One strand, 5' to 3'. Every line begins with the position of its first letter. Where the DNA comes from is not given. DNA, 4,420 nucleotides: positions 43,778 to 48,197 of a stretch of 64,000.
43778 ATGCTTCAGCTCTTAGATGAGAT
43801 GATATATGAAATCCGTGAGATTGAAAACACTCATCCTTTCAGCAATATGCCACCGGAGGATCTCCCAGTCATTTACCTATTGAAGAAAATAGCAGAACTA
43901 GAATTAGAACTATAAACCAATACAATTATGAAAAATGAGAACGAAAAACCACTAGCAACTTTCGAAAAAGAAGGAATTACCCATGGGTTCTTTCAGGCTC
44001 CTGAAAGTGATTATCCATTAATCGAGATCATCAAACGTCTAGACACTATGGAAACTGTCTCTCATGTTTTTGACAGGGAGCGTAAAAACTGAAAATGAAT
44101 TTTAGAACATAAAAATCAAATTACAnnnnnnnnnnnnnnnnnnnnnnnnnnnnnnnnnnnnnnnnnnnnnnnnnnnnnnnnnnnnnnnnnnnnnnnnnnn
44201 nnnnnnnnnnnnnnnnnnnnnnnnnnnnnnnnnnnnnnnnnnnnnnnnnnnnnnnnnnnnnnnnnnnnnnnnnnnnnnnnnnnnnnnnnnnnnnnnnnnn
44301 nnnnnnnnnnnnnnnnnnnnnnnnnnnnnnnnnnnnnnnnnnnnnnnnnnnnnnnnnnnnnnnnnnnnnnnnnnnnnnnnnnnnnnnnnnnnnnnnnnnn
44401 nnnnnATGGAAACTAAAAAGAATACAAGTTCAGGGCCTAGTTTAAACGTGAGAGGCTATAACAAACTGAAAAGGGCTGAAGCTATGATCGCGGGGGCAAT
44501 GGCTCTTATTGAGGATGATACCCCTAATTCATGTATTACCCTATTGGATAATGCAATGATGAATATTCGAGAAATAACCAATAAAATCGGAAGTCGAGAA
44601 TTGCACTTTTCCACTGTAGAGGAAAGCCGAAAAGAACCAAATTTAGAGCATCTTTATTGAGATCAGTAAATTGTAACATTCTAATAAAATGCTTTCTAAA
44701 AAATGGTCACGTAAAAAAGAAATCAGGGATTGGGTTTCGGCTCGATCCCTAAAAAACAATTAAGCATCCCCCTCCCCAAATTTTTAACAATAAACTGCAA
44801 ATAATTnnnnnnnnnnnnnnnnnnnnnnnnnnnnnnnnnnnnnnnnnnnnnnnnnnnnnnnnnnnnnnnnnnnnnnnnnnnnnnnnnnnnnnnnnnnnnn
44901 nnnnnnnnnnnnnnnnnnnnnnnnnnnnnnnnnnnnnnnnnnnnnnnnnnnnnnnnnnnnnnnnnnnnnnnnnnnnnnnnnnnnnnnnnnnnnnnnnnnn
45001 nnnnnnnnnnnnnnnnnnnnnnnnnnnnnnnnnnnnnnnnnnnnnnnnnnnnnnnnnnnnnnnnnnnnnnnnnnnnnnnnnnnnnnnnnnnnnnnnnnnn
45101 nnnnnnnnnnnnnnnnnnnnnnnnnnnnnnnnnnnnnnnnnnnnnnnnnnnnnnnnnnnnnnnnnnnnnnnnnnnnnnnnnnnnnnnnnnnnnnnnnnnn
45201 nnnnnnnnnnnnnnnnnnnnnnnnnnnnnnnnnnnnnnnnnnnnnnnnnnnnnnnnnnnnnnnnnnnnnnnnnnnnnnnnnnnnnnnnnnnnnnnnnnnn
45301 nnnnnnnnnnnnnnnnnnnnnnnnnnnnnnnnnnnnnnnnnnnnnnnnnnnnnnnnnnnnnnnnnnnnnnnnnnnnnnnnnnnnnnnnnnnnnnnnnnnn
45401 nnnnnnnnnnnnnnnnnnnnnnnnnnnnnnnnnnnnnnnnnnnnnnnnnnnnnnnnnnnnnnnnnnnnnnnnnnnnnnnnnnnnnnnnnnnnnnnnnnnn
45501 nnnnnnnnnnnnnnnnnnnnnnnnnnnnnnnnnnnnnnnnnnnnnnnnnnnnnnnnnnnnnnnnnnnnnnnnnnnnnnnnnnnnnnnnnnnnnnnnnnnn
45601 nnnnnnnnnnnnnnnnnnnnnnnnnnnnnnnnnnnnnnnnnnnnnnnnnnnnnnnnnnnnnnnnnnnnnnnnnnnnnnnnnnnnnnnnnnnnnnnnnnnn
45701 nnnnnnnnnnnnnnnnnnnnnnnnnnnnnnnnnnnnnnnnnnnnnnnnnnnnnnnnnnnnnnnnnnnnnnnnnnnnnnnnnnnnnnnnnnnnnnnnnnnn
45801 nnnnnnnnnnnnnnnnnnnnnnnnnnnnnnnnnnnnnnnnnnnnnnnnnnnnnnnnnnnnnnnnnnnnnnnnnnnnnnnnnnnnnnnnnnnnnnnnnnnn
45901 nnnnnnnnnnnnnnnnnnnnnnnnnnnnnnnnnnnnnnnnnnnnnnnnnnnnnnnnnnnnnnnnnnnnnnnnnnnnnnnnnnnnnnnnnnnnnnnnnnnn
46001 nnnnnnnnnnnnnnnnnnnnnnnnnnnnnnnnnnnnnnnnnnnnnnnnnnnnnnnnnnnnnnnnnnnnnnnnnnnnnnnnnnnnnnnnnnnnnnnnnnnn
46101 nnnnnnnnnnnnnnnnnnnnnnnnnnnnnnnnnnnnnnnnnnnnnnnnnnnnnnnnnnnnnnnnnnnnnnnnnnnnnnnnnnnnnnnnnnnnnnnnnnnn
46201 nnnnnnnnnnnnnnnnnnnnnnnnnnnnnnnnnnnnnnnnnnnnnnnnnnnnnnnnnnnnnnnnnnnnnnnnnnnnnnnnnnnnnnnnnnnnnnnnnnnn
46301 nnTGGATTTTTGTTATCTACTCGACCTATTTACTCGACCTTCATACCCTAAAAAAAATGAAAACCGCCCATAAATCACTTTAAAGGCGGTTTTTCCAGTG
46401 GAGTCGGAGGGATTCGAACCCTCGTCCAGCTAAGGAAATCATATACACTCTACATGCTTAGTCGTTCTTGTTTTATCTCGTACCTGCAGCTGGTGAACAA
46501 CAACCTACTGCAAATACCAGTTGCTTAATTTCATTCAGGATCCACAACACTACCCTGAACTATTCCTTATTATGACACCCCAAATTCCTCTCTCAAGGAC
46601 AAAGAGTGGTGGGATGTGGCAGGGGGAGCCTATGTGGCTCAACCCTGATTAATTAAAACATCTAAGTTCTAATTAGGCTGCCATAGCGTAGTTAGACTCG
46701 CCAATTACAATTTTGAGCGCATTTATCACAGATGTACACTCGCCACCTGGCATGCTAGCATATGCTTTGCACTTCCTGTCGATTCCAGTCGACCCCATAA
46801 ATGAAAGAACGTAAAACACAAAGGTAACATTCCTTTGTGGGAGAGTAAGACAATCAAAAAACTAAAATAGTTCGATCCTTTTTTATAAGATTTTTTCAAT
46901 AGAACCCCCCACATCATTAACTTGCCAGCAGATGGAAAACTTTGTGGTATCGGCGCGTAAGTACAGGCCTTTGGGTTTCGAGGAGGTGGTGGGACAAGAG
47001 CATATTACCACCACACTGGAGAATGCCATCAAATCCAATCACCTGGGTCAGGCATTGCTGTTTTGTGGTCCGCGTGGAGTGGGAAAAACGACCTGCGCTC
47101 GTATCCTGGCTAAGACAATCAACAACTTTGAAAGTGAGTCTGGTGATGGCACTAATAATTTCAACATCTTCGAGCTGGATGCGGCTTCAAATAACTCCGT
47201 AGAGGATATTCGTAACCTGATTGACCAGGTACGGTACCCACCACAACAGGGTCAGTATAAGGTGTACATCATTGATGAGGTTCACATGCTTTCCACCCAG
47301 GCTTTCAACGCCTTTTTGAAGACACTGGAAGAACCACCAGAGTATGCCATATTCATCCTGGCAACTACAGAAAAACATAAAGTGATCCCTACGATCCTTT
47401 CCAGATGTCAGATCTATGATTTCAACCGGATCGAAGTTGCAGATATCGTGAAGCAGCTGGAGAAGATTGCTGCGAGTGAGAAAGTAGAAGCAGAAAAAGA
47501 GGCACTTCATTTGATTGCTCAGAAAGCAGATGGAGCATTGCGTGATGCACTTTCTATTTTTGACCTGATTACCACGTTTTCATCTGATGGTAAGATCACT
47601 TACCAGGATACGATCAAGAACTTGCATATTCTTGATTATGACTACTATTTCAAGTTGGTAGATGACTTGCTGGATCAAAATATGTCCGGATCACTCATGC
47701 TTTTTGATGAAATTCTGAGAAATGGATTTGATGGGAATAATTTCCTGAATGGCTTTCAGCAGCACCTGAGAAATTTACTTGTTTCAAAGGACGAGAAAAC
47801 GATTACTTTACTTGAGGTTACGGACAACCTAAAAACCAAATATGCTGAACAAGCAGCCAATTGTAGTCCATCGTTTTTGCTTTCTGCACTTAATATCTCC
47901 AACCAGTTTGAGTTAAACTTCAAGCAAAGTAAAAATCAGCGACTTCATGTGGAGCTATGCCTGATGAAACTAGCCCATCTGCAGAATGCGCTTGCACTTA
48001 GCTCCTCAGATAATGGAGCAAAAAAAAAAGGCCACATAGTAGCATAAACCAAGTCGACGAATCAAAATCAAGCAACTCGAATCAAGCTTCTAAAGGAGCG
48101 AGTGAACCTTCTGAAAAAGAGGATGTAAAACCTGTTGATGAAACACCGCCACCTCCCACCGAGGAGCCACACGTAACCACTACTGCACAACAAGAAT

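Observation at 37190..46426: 9.2-kb element integrated in the 3' end of the tmRNA gene, with a perfect 29-bp att duplication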

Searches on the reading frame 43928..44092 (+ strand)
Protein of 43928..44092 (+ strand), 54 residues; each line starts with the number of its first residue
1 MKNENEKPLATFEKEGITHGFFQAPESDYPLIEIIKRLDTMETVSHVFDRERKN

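Call 60: search_protein_families(library=phrogs, proteins=[window:43928-44092:+], max_evalue=5)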
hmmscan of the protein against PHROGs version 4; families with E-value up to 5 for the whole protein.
window:43928-44092:+ (54 aa): 1 family
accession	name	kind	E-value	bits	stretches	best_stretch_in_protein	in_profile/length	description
phrog_10665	-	unknown function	0.19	12.9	1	23-50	29-56/79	-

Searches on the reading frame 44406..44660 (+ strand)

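Call 47: search_protein_families(library=pfam, proteins=[window:44406-44660:+], max_evalue=5)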
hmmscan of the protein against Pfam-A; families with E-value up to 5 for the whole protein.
window:44406-44660:+ (84 aa): 1 family
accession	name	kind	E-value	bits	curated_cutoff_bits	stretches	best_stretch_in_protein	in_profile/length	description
PF00177.27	Ribosomal_S7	-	0.15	12.1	24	1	20-55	34-69/148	Ribosomal protein S7p/S5e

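Call 55: search_protein_families(library=padloc, proteins=[window:44406-44660:+], max_evalue=0.01)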
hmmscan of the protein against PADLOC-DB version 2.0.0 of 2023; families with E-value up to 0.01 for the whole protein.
window:44406-44660:+ (84 aa): 0 families

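Call 60: search_protein_families(library=phrogs, proteins=[window:44406-44660:+], max_evalue=5)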
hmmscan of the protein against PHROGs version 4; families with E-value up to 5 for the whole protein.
window:44406-44660:+ (84 aa): 1 family
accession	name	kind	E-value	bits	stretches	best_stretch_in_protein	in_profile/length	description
phrog_14908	-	unknown function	0.21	12.3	1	12-67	13-67/83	-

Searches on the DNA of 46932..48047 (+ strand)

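Call 20: search_rna_families(sources=[L005, L006, L008, L009, L012], threshold=gathering)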
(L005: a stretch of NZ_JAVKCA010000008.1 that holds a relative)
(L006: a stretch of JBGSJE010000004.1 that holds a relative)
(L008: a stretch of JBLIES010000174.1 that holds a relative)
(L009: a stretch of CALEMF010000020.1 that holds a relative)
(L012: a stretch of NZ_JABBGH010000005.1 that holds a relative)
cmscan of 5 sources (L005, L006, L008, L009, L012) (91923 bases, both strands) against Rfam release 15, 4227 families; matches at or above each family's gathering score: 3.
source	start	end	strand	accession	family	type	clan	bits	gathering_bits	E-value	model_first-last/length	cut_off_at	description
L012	9402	9774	-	RF00023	tmRNA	Gene;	CL00001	130.5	47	1.3e-50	1-374/374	no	transfer-messenger RNA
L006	9316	9708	-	RF00023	tmRNA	Gene;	CL00001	109.9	47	6.6e-42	1-374/374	no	transfer-messenger RNA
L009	16804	16877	-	RF00005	tRNA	Gene; tRNA;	CL00001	69.2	29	7.4e-13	1-71/71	no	tRNA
